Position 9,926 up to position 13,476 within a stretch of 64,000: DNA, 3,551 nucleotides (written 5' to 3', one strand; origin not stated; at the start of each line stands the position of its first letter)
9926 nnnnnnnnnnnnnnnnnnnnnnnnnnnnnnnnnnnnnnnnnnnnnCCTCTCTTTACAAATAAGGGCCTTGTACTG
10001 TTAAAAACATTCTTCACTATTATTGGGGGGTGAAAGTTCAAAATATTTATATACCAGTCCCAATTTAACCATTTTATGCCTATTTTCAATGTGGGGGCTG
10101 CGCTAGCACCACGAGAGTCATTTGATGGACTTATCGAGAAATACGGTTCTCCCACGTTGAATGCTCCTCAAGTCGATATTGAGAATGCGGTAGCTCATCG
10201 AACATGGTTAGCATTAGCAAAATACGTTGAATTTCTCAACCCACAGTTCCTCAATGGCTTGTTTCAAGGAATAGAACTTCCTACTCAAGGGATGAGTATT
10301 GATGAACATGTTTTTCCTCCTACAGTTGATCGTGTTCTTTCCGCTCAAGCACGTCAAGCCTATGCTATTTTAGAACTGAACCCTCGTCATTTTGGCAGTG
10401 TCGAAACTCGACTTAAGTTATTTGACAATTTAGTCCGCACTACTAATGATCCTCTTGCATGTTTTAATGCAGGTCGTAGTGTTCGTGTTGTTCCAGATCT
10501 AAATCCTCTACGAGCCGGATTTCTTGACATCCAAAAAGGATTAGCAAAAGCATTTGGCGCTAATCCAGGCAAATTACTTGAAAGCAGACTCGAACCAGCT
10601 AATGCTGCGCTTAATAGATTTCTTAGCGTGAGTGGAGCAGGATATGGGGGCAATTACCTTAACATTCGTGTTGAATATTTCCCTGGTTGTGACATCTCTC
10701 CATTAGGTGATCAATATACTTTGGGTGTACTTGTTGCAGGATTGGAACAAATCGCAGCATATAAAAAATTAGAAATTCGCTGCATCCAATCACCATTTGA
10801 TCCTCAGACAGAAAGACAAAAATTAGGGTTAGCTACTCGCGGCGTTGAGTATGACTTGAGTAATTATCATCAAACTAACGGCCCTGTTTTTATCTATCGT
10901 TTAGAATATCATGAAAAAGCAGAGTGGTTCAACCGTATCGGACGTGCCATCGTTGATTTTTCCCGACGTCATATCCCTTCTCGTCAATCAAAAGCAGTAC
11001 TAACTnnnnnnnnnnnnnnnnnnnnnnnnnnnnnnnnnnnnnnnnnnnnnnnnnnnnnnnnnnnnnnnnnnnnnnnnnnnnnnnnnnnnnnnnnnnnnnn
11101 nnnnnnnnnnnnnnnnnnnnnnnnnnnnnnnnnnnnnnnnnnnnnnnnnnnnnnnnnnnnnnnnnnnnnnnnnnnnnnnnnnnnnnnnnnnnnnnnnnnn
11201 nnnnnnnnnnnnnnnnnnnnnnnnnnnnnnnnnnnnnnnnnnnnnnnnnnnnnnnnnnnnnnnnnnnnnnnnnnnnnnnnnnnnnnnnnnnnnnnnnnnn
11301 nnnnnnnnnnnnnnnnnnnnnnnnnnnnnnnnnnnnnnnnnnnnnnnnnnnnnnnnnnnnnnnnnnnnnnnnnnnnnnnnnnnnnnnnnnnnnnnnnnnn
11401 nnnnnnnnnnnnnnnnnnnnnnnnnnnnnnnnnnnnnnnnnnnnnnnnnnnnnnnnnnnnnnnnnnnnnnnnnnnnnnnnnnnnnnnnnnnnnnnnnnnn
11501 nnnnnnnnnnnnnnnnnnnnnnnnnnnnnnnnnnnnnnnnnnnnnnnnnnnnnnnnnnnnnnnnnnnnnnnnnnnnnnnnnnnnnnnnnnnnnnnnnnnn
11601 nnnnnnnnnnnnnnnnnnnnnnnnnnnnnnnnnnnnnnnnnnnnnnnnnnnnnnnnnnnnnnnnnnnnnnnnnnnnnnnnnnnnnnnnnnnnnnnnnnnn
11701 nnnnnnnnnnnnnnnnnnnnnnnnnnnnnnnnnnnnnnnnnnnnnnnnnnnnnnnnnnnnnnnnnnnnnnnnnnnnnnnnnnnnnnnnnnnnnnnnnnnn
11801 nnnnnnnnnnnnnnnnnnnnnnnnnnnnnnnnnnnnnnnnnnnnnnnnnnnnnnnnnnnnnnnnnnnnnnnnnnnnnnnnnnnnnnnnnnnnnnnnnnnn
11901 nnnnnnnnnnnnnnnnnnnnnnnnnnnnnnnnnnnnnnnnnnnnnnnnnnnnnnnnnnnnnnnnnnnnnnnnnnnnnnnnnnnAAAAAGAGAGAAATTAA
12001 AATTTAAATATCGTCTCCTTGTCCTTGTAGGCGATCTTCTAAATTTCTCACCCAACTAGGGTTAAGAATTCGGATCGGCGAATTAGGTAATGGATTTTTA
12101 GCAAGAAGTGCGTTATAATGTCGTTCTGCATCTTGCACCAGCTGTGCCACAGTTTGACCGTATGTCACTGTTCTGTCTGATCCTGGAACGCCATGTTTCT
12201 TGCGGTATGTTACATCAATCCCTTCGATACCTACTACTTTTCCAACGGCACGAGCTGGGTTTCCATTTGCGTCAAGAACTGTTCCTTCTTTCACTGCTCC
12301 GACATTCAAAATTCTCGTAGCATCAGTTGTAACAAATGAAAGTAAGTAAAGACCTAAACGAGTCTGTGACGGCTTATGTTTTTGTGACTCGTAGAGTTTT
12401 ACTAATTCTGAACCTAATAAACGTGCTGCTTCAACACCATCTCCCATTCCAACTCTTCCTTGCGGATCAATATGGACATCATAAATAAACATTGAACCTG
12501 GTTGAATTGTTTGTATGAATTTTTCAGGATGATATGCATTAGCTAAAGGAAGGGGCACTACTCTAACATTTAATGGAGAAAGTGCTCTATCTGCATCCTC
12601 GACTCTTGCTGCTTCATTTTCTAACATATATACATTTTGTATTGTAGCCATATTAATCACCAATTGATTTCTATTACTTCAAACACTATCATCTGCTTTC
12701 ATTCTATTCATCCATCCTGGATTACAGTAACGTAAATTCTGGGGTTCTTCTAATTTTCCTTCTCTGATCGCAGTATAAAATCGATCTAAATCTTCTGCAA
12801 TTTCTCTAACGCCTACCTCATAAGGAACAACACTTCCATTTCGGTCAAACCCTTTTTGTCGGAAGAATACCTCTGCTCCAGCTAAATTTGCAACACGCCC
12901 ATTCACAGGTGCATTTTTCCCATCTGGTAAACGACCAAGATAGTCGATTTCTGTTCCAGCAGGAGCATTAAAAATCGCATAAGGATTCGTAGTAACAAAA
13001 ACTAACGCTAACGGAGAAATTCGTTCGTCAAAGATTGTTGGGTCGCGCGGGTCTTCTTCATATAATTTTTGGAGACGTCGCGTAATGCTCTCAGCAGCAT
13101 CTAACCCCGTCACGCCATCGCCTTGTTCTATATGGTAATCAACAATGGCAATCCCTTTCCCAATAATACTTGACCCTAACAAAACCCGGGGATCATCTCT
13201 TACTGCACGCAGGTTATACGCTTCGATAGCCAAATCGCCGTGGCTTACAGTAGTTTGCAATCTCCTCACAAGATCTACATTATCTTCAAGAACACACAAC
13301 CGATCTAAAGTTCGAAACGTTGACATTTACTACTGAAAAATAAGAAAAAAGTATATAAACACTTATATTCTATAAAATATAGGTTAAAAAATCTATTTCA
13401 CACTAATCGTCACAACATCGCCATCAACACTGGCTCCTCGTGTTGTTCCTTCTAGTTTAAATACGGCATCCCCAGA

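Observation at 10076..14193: Higher-GC island: soluble histidine-kinase-like protein with a novel N-terminal domain, two tandem paralogs of an unknown ~215-aa family, and a membrane-anchored beta-rich protein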

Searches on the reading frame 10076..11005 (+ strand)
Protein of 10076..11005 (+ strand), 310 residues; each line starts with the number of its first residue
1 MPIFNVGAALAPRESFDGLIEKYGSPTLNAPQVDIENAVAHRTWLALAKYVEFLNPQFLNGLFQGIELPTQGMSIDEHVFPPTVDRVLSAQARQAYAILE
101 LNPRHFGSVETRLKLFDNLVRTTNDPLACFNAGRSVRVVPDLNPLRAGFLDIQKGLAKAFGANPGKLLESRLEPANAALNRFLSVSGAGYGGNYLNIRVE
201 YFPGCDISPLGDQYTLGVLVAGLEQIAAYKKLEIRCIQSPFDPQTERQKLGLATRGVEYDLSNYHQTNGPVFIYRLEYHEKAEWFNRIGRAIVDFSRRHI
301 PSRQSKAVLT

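Call 36: find_homologous_proteins(query=A3, max_evalue=0.01)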
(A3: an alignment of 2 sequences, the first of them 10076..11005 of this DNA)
Query A3 (2 sequences): 8000 candidates shared short words with the query, none scored E <= 0.01.

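Call 37: find_related_loci(query=A3, collection=metagenome_contigs, flank=6000)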
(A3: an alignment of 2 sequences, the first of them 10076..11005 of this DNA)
Query A3 (310 aa) in metagenome_contigs; peptide patterns used: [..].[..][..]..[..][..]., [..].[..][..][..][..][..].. (x = any residue, [..] = any of these).
172 stretches matched a pattern, but none encodes a relative of the query by tblastn (E <= 1e-3).

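Call 49: find_related_loci(query=A3, collection=viral_contigs, flank=5000)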
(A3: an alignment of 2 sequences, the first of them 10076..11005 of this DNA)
Query A3 (310 aa) in viral_contigs; peptide patterns used: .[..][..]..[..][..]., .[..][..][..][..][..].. (x = any residue, [..] = any of these).
178 stretches matched a pattern, but none encodes a relative of the query by tblastn (E <= 1e-3).

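Call 77: search_protein_families(library=pfam, proteins=[window:10076-11005:+], max_evalue=10)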
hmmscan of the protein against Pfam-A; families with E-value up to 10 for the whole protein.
window:10076-11005:+ (310 aa): 0 families

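Call 84: search_dna_similar(query=window:10076-11005:+, collection=plasmids, mode=protein, max_evalue=0.01)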
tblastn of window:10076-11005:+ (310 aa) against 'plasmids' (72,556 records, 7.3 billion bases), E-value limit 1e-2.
No match.

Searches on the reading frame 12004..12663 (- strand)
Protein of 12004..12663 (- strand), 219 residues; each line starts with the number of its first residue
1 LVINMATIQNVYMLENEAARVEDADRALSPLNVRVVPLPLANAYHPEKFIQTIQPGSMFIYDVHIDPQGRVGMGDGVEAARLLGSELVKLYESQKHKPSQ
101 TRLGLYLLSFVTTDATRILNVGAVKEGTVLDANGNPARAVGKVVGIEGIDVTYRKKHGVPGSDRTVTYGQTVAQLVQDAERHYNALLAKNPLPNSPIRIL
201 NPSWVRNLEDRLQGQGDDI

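Call 3: search_protein_families(library=pfam, proteins=[window:12004-12663:-], max_evalue=1)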
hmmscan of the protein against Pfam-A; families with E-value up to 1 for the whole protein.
window:12004-12663:- (219 aa): 0 families

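Call 4: search_protein_families(library=ncbifam, proteins=[window:12004-12663:-], max_evalue=1)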
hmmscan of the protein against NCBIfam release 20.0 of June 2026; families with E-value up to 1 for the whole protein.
window:12004-12663:- (219 aa): 0 families

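Call 6: search_protein_families(library=padloc, proteins=[window:12004-12663:-], max_evalue=1)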
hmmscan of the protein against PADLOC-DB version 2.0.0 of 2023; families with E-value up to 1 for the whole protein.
window:12004-12663:- (219 aa): 0 families

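Call 7: search_solved_structures(query=window:12004-12663:-, max_evalue=10)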
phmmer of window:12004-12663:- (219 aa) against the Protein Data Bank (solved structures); distinct sequences matched with E-value up to 10: 4.
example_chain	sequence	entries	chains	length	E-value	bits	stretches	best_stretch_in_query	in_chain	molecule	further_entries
9m0t_A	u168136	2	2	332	0.37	13.6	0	52-101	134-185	Probable 2-ketogluconate reductase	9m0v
1xqi_A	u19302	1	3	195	1.2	12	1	47-93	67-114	Nucleoside diphosphate kinase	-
7e2d_C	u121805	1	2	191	1.6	11.5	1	162-185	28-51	Trafficking protein particle complex subunit BET3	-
3cue_D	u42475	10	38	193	1.6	11.5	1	162-185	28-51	Transport protein particle 22 kDa subunit | Trafficking protein particle complex subunit BET3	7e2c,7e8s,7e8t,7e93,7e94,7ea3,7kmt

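Call 8: find_homologous_proteins(query=window:12004-12663:-, max_evalue=0.001)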
Query window:12004-12663:- (219 aa): 1 proteins with E <= 0.001 among 469 candidates.
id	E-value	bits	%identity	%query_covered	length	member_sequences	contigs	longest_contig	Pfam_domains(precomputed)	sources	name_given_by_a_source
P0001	1.7e-137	474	100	98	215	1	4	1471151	-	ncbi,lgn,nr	ncbi:hypothetical protein HYV86_07570 [Candidatus Woesearchaeota archaeon]|nr:hypothetical protein [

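Call 17: predict_structure(alignment_id=A1)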
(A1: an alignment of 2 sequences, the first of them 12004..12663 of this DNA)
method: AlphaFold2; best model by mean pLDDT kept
length: 219 residues; sequences in the alignment: 2
mean_pLDDT: 35.2   pTM: 0.27
mean pLDDT of the five models: 35.2, 34.6, 33.7, 33.3, 30.4
residues with pLDDT >= 90: 0; 70-90: 0; 50-70: 12; < 50: 207
segments of 3 or more residues with pLDDT < 50: 1-83, 97-180, 182-187, 189-219
pLDDT, mean of each block of 10 residues (from residue 1): 22 30 37 36 42 42 34 38 50 48 37 29 24 32 22 26 28 43 47 38 36 32
secondary structure, 60 per line:
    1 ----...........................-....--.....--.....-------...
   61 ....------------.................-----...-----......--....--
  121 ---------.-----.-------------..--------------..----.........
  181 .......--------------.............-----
elements in order: H5-31 E33-36 H39-43 H46-50 E58-64 H77-93 E107-112 H115-118 H172-187 H202-214

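Call 18: search_protein_representatives(alignment_id=A1)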
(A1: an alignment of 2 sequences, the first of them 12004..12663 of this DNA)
Query: 2 sequences, 239 profile positions. Proteins with E-value up to 0.001 (for the whole library): 3; up to 1e-10: 2; up to 1e-30: 2. The best 3 are listed.
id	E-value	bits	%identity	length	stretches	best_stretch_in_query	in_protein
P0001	1.6e-112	391.4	-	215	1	16-239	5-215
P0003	9.1e-111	385.6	-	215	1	1-239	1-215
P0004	1.9e-04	37.6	-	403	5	138-191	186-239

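Call 25: find_encoding_contigs(protein=P0001, flank=10000, max_places=10)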
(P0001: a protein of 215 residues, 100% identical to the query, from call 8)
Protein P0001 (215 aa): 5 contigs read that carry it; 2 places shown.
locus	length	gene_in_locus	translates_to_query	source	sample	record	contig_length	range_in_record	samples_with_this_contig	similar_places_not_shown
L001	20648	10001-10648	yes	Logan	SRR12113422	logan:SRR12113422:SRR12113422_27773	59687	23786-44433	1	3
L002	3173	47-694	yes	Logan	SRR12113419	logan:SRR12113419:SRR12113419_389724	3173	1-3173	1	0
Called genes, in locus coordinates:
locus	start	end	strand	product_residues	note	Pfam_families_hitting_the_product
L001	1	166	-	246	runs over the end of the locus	PF00696:AA_kinase (weak)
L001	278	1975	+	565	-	-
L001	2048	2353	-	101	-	-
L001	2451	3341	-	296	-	-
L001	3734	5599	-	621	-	PF04851:ResIII (weak), PF06733:DEAD_2, PF13307:Helicase_C_2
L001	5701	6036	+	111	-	-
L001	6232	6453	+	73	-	-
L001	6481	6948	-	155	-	-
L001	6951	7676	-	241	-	PF13641:Glyco_tranf_2_3 (weak)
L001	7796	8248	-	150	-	PF08069:Ribosomal_S13_N, PF00312:Ribosomal_S15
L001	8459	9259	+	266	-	-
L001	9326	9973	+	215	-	-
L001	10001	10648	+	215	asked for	-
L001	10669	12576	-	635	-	-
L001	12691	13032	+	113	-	PF02261:Asp_decarbox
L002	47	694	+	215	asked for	-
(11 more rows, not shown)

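Call 48: find_related_loci(query=A1, collection=viral_contigs, flank=5000)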
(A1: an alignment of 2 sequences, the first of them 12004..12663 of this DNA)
Query A1 (219 aa) in viral_contigs; peptide patterns used: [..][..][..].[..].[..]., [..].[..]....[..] (x = any residue, [..] = any of these).
95 stretches matched a pattern, but none encodes a relative of the query by tblastn (E <= 1e-3).

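Call 50: find_related_loci(query=A1, collection=metagenome_contigs, flank=6000)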
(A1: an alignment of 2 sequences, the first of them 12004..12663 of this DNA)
Query A1 (219 aa) in metagenome_contigs; peptide patterns used: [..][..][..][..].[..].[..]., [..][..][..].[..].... (x = any residue, [..] = any of these).
121 stretches matched a pattern, but none encodes a relative of the query by tblastn (E <= 1e-3).

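Call 77: search_protein_families(library=pfam, proteins=[window:12004-12651:-], max_evalue=10)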
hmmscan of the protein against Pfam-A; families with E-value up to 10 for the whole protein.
window:12004-12651:- (215 aa): 0 families

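Call 82: search_protein_families(library=phrogs, proteins=[window:12004-12651:-], max_evalue=0.1)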
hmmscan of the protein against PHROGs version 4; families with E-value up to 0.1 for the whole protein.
window:12004-12651:- (215 aa): 0 families

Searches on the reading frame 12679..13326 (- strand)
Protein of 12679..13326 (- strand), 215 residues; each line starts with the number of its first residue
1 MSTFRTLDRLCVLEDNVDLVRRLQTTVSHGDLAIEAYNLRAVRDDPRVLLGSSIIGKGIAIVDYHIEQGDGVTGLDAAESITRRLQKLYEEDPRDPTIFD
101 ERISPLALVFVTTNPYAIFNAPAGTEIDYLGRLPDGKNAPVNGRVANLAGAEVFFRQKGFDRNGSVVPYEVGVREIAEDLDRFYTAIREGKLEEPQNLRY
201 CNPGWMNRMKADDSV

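Call 3: search_protein_families(library=pfam, proteins=[window:12679-13326:-], max_evalue=1)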
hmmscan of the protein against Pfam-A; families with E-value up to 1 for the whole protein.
window:12679-13326:- (215 aa): 0 families

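Call 4: search_protein_families(library=ncbifam, proteins=[window:12679-13326:-], max_evalue=1)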
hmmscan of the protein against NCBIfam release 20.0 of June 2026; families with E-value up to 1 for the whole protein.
window:12679-13326:- (215 aa): 0 families

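Call 6: search_protein_families(library=padloc, proteins=[window:12679-13326:-], max_evalue=1)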
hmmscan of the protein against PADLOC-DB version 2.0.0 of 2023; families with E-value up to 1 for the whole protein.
window:12679-13326:- (215 aa): 0 families

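Call 65: predict_structure(alignment_id=A5)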
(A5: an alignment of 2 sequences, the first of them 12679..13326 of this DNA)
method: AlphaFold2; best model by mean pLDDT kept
length: 215 residues; sequences in the alignment: 2
mean_pLDDT: 39.0   pTM: 0.37
mean pLDDT of the five models: 39.0, 35.5, 33.6, 31.4, 30.7
residues with pLDDT >= 90: 0; 70-90: 0; 50-70: 28; < 50: 187
segments of 3 or more residues with pLDDT < 50: 1-73, 86-109, 111-143, 145-152, 156-174, 190-215
pLDDT, mean of each block of 10 residues (from residue 1): 26 31 29 25 30 31 42 50 50 39 41 44 43 39 48 46 34 49 50 41 36 29
secondary structure, 60 per line:
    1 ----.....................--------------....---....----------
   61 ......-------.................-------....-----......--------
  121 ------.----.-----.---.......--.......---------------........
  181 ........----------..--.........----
elements in order: H5-25 H40-43 H47-50 E61-66 H74-90 H98-101 E107-112 E142-148 E151-157 H173-188 H203-211

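Call 67: fold_search(model_id=the predicted structure, library=pdb)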
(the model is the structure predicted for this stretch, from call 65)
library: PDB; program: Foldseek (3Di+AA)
matches with E <= 10: 293; with E <= 0.001: 0
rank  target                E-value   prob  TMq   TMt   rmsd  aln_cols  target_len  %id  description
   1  2xs4_A                1.5e-01  0.08  0.16  0.19  13.4       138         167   14  Structure of karilysin catalytic MMP domain in complex with magnesium (released 2010-11-03)
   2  4jd1_B                2.1e-01  0.09  0.19  0.25  17.2       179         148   11  Crystal Structure of Metallothiol Transferase FosB 2 from Bacillus anthracis str. Ames (released 2013-03-20)
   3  9ub7_D                2.7e-01  0.04  0.12  0.07  29.1       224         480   12  Structure of glycosylphosphatidylinositol transamidase,state 1 (released 2026-04-08)
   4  6m62_m                2.9e-01  0.10  0.23  0.14  20.3       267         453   11  Cryo-Em structure of eukaryotic pre-60S ribosome subunit from Saccharomyces cerevisiae rpf2 delta 255-344 strain, C4 s (released 2020-08-26)
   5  7uui                  3.1e-01  0.09  0.21  0.12  19.5       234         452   12  Nucleoplasmic pre-60S intermediate of the Nog2 containing post-rotation state from a SPB1 D52A strain (released 2023-03-15)
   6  9ub8_D                3.7e-01  0.04  0.12  0.06  29.6       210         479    8  Structure of glycosylphosphatidylinositol transamidase,state 2 (released 2026-04-08)
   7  7of1_m                4.0e-01  0.03  0.17  0.16  27.6       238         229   13  Nog1-TAP associated immature ribosomal particle population A from S. cerevisiae (released 2021-11-03)
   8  3jct_n                4.6e-01  0.04  0.14  0.11  19.0       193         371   10  Cryo-em structure of eukaryotic pre-60S ribosomal subunits (released 2016-06-01)
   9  5umq_A                4.9e-01  0.13  0.22  0.33  10.2       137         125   13  Crystal structure of TnmS1, an antibiotic binding protein from Streptomyces sp. CB03234 (released 2018-07-04)
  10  6ylg_m                5.9e-01  0.08  0.24  0.14  20.9       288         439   10  Rix1-Rea1 pre-60S particle - 60S core, body 1 (rigid body refinement) (released 2020-07-29)
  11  7brd_B                6.3e-01  0.07  0.21  0.22  12.2       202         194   11  Crystal structure of Peptidyl-tRNA hydrolase from Klebsiella pneumoniae (released 2021-03-17)
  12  7stm_A                7.7e-01  0.11  0.29  0.09  11.5       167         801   12  Chitin Synthase 2 from Candida albicans bound to UDP-GlcNAc (released 2022-07-13)
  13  4qlb_A                8.2e-01  0.09  0.24  0.10  11.4       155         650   11  Structural Basis for the Recruitment of Glycogen Synthase by Glycogenin (released 2014-07-09)
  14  8cxo                  8.2e-01  0.06  0.17  0.08   6.5        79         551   13  Cryo-EM structure of the unliganded mSMO-PGS2 in a lipidic environment (released 2022-08-03)
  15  8i9w_CL               8.2e-01  0.03  0.18  0.11  35.7       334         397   10  Cryo-EM structure of a Chaetomium thermophilum pre-60S ribosomal subunit - Dbp10-3 (released 2023-05-17)
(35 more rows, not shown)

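Call 77: search_protein_families(library=pfam, proteins=[window:12679-13326:-], max_evalue=10)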
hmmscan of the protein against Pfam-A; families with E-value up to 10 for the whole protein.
window:12679-13326:- (215 aa): 0 families

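Call 82: search_protein_families(library=phrogs, proteins=[window:12679-13326:-], max_evalue=0.1)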
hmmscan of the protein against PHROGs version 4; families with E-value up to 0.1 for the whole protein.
window:12679-13326:- (215 aa): 0 families

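Call 83: search_dna_similar(query=window:12679-13326:-, collection=plasmids, mode=protein, max_evalue=0.01)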
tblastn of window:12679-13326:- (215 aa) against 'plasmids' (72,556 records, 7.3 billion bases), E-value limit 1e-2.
No match.
